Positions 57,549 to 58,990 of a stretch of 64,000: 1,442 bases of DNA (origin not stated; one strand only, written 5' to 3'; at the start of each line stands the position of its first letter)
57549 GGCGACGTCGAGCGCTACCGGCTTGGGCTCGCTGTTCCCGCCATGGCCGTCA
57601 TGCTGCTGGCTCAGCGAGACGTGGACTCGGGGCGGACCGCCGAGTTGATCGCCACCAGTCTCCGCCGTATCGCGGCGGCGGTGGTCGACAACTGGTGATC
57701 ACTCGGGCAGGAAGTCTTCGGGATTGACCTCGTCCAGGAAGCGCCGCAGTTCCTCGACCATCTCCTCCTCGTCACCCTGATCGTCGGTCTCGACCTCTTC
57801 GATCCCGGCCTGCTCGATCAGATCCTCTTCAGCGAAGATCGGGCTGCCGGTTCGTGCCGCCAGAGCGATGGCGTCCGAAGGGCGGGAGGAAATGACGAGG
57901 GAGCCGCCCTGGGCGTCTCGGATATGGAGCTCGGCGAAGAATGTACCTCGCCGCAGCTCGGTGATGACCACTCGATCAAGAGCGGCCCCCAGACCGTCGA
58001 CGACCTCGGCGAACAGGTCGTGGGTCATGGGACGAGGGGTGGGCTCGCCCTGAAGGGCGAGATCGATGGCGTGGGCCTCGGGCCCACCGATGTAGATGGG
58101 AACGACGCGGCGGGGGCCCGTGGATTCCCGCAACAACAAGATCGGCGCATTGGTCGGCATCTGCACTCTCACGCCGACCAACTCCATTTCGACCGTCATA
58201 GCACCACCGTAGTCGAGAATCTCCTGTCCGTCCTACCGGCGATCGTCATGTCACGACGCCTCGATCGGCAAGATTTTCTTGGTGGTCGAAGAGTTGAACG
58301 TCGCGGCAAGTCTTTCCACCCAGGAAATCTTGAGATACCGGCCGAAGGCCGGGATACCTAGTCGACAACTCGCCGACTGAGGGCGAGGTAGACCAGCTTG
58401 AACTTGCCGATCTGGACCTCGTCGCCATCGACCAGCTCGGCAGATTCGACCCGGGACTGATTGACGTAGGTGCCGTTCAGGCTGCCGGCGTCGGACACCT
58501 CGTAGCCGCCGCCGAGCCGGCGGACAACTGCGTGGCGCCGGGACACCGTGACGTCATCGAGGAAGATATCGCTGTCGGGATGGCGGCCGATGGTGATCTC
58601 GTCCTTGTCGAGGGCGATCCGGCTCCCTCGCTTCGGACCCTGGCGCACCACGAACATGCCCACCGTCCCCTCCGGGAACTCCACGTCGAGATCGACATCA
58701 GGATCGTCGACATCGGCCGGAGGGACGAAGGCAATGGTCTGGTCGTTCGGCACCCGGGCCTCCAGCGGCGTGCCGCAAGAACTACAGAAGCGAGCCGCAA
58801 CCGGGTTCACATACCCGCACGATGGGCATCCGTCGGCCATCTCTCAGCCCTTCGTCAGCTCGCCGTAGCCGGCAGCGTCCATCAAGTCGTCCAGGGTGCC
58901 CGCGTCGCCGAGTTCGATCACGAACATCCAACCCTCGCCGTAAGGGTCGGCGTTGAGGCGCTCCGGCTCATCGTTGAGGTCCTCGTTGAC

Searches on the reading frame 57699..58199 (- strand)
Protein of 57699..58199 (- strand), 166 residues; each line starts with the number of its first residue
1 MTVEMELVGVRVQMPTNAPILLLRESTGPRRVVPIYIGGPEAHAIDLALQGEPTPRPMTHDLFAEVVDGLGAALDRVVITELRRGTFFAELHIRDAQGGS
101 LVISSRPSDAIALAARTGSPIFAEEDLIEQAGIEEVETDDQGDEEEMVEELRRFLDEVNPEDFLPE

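Call 30: search_protein_families(library=pfam, proteins=[window:57699-58199:-])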
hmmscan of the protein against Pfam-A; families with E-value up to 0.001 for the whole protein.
window:57699-58199:- (166 aa): 1 family
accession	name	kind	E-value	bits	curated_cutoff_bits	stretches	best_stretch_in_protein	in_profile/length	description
PF02577.19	BFN_dom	-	1.5e-38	131.5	27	1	21-134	1-110/112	Bifunctional nuclease domain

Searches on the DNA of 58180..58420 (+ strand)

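Call 26: search_rna_families(source=window, start=58180, end=58420, threshold=evalue, max_evalue=10)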
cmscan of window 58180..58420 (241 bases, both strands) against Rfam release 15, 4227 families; matches with E-value up to 10: 2.
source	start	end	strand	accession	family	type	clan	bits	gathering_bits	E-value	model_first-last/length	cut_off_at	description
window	58271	58354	+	RF01768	flavi_FSE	Cis-reg; frameshift_element;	-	14.8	43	0.38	1-62/62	no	ribosomal frameshift site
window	58195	58232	-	RF01989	SECIS_3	Cis-reg;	-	12.3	63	6.8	1-59/59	no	Selenocysteine insertion sequence 3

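Call 52: search_dna_similar(query=window:58262-58371:+, collection=phages, mode=distant, max_evalue=1, max_rows=10)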
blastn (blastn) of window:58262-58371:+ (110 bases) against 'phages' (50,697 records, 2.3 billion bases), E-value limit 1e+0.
No match.

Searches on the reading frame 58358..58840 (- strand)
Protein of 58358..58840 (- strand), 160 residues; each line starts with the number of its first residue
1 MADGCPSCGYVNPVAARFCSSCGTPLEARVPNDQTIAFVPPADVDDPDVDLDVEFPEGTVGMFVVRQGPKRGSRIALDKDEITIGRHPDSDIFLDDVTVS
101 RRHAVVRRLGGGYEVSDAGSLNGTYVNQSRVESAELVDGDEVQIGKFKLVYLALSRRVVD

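Call 15: find_encoding_contigs(protein=window:58358-58840:-, flank=10000, max_places=10)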
Protein window:58358-58840:- (160 aa): 1 contig read that carries it; 1 place shown.
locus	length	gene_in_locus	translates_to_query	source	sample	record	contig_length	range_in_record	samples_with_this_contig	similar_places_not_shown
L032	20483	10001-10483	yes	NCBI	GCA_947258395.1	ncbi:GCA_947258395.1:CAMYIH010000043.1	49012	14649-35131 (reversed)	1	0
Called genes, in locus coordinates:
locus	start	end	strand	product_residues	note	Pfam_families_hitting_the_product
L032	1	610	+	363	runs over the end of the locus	PF02985:HEAT (faint), PF13646:HEAT_2 (weak)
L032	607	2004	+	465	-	PF00535:Glycos_transf_2, PF13641:Glyco_tranf_2_3, PF00535:Glycos_transf_2, PF03142:Chitin_synth_2 (faint), PF13632:Glyco_trans_2_3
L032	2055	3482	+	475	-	PF01139:RtcB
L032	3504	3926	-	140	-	PF01951:Archease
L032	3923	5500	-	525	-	PF01266:DAO (faint), PF01494:FAD_binding_3, PF07992:Pyr_redox_2 (faint), PF12831:FAD_oxidored (faint)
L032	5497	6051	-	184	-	-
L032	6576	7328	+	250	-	PF02586:SRAP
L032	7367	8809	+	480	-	PF09852:DUF2079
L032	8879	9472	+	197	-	PF01066:CDP-OH_P_transf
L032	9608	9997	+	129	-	PF01597:GCV_H, PF00364:Biotin_lipoyl (weak)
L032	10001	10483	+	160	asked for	PF12773:DZR (weak), PF13240:Zn_Ribbon_1 (weak), PF14803:Zn_ribbon_Nudix (faint), PF16697:Yop-YscD_cpl, PF00498:FHA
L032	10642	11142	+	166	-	PF02577:BFN_dom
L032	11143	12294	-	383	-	PF02958:EcKL (faint), PF07914:DUF1679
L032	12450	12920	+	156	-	PF13411:MerR_1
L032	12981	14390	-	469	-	PF00990:GGDEF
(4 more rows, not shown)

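Call 16: find_homologous_proteins(query=window:58358-58840:-, max_evalue=1e-20)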
Query window:58358-58840:- (160 aa): 7979 proteins with E <= 1e-20 among 8000 candidates; the best 120 are listed.
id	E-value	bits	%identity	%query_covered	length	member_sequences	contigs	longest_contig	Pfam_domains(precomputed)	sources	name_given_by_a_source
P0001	1.6e-100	352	99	100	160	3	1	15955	PF13240.12,PF14803.12,PF00498.32,PF12773.14,PF16697.11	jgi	jgi:pSer/pThr/pTyr-binding forkhead associated (FHA) protein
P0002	1.6e-90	319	90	100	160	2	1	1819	PF13240.12,PF00498.32,PF12773.14,PF16697.11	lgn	-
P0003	1.3e-74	267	96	82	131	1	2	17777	PF00498.32,PF16697.11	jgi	jgi:pSer/pThr/pTyr-binding forkhead associated (FHA) protein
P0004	1.5e-72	261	76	98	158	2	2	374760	PF13240.12,PF00498.32,PF12773.14,PF16697.11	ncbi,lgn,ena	-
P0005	1.8e-71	257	75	98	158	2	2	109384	PF13240.12,PF00498.32,PF12773.14,PF24463.2,PF16697.11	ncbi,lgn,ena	-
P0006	3.9e-70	253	74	98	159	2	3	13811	PF13240.12,PF00498.32,PF12773.14,PF16697.11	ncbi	-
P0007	5.2e-70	252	75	98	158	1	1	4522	PF13240.12,PF00498.32,PF16697.11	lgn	-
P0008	5.2e-70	252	73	98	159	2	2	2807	PF13240.12,PF00498.32,PF12773.14,PF16697.11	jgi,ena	-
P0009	7.9e-70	252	73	98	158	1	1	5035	PF13240.12,PF00498.32,PF12773.14,PF16697.11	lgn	-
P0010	9.3e-70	252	73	99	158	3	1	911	PF13240.12,PF00498.32,PF12773.14,PF16697.11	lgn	-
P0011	1.4e-69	251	73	98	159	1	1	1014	PF13240.12,PF00498.32,PF12773.14,PF16697.11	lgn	-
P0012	2.1e-69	250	75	98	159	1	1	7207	PF13240.12,PF00498.32,PF12773.14,PF16697.11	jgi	jgi:pSer/pThr/pTyr-binding forkhead associated (FHA) protein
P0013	2.2e-69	250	73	99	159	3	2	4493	PF13240.12,PF00498.32,PF16697.11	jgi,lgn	jgi:hypothetical protein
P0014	2.2e-69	250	73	98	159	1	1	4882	PF13240.12,PF00498.32,PF12773.14,PF16697.11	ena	-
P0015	2.3e-69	250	74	97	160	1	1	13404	PF13240.12,PF00498.32,PF12773.14,PF16697.11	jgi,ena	-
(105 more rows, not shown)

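Call 17: find_encoding_contigs(protein=P0001, flank=10000, max_places=4)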
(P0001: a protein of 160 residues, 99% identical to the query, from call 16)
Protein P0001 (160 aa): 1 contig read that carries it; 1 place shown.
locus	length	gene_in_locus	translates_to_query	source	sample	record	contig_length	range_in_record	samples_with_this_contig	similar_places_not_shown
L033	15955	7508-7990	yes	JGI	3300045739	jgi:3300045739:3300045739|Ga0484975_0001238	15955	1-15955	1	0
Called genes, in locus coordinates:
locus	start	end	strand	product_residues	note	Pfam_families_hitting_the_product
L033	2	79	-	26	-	?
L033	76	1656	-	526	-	PF01494:FAD_binding_3, PF07992:Pyr_redox_2 (faint)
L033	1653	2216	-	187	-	-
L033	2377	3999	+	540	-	PF00118:Cpn60_TCP1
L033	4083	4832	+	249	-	PF02586:SRAP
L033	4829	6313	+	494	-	PF09852:DUF2079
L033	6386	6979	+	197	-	PF01066:CDP-OH_P_transf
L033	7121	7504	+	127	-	PF01597:GCV_H, PF00364:Biotin_lipoyl (weak)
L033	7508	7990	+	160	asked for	PF12773:DZR (weak), PF13240:Zn_Ribbon_1 (weak), PF14803:Zn_ribbon_Nudix (faint), PF16697:Yop-YscD_cpl, PF00498:FHA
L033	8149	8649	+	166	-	PF02577:BFN_dom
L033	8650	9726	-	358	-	PF02958:EcKL, PF07914:DUF1679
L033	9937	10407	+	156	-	PF13411:MerR_1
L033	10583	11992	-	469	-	PF00990:GGDEF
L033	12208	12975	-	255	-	PF00300:His_Phos_1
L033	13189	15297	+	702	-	PF02897:Peptidase_S9_N, PF00326:Peptidase_S9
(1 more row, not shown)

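Call 18: find_encoding_contigs(protein=P0002, flank=10000, max_places=4)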
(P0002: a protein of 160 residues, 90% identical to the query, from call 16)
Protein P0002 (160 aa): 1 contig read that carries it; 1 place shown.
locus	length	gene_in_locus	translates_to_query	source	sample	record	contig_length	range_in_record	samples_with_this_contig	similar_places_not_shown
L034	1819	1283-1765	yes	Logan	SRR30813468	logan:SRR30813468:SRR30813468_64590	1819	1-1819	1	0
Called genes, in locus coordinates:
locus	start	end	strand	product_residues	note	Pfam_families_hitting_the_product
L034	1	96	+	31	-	?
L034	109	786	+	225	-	PF01066:CDP-OH_P_transf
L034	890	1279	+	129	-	PF01597:GCV_H, PF00364:Biotin_lipoyl (faint)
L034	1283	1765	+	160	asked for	PF12773:DZR (weak), PF13240:Zn_Ribbon_1, PF16697:Yop-YscD_cpl, PF00498:FHA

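Call 19: find_encoding_contigs(protein=P0004, flank=10000, max_places=4)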
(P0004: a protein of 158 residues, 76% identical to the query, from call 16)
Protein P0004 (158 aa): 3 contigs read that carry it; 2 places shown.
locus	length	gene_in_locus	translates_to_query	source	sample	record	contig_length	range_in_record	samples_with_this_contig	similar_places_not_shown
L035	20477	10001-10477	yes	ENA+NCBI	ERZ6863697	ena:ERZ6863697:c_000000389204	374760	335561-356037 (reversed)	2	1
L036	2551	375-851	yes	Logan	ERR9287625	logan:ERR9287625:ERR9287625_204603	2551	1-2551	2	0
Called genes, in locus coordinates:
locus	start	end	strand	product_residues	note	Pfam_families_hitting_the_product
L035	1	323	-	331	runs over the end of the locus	PF01580:FtsK_SpoIIIE (weak)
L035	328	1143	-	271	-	-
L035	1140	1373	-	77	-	-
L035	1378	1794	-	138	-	-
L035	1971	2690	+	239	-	-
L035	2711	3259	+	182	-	-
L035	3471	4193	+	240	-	PF11716:MDMPI_N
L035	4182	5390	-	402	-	PF00202:Aminotran_3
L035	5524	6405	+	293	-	PF19709:DUF6206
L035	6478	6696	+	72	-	-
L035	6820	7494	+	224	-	PF02586:SRAP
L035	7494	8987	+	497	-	PF09852:DUF2079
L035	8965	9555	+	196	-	PF01066:CDP-OH_P_transf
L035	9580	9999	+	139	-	PF01597:GCV_H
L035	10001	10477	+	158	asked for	PF12773:DZR (weak), PF13240:Zn_Ribbon_1, PF16697:Yop-YscD_cpl, PF00498:FHA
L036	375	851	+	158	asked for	PF12773:DZR (weak), PF13240:Zn_Ribbon_1, PF16697:Yop-YscD_cpl, PF00498:FHA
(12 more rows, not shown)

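Call 20: find_encoding_contigs(protein=P0003, flank=10000, max_places=4)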
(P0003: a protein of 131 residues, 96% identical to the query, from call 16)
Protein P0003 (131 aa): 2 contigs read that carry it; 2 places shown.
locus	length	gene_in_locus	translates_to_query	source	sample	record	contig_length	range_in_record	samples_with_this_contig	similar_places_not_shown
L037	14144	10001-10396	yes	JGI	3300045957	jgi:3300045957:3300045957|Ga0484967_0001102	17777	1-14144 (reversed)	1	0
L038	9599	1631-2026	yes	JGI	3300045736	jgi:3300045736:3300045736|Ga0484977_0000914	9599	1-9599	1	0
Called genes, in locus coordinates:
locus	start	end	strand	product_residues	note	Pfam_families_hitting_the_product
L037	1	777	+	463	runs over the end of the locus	PF00535:Glycos_transf_2, PF13641:Glyco_tranf_2_3, PF00535:Glycos_transf_2, PF03142:Chitin_synth_2 (faint), PF13632:Glyco_trans_2_3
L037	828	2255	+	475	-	PF01139:RtcB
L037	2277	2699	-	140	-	PF01951:Archease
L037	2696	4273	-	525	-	PF00070:Pyr_redox (faint), PF01266:DAO (faint), PF01494:FAD_binding_3, PF07992:Pyr_redox_2 (faint)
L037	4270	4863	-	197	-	-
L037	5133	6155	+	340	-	-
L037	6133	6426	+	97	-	-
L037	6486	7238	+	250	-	PF02586:SRAP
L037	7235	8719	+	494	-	PF09852:DUF2079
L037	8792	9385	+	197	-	PF01066:CDP-OH_P_transf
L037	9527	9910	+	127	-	PF01597:GCV_H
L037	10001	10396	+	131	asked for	PF16697:Yop-YscD_cpl, PF00498:FHA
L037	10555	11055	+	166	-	PF02577:BFN_dom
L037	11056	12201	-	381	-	PF02958:EcKL, PF07914:DUF1679 (weak)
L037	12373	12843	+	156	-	PF13411:MerR_1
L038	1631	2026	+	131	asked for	PF16697:Yop-YscD_cpl, PF00498:FHA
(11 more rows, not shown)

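Call 30: search_protein_families(library=pfam, proteins=[window:58358-58840:-])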
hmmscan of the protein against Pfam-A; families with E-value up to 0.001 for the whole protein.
window:58358-58840:- (160 aa): 7 families
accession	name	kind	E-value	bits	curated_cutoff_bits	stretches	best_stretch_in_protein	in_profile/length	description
PF00498.31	FHA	-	8e-21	74.7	20.7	1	82-145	1-67/67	FHA domain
PF16697.10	Yop-YscD_cpl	-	4.2e-18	65.8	33.2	1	67-149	4-88/94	Inner membrane component of T3SS, cytoplasmic domain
PF13240.11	Zn_Ribbon_1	-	5.8e-07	29.6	25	1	5-26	2-23/23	zinc-ribbon domain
PF14803.11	Zn_ribbon_Nudix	-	6.7e-06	26.4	25.6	1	17-33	1-17/34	Nudix N-terminal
PF12773.13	DZR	-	9.7e-06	26.1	27.3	1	5-27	1-23/45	Double zinc ribbon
PF24463.1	DUF7577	-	0.00022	21.2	28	1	5-27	5-27/27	Domain of unknown function (DUF7577)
PF00641.23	Zn_ribbon_RanBP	-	0.0009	18.9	27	0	5-25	7-27/30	Zn-finger in Ran binding protein and others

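Call 89: list_cluster_members(proteins=[window:58358-58840:-, window:32946-33503:-])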
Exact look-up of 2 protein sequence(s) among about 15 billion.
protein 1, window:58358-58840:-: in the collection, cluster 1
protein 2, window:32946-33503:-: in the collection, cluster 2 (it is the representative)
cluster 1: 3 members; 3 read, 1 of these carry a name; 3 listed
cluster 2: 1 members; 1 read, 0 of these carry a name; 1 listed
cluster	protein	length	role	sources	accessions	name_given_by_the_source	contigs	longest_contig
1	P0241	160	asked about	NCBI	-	-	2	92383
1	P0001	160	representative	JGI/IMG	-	pSer/pThr/pTyr-binding forkhead associated (FHA) protein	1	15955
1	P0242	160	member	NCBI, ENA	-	-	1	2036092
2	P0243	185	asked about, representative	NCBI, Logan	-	-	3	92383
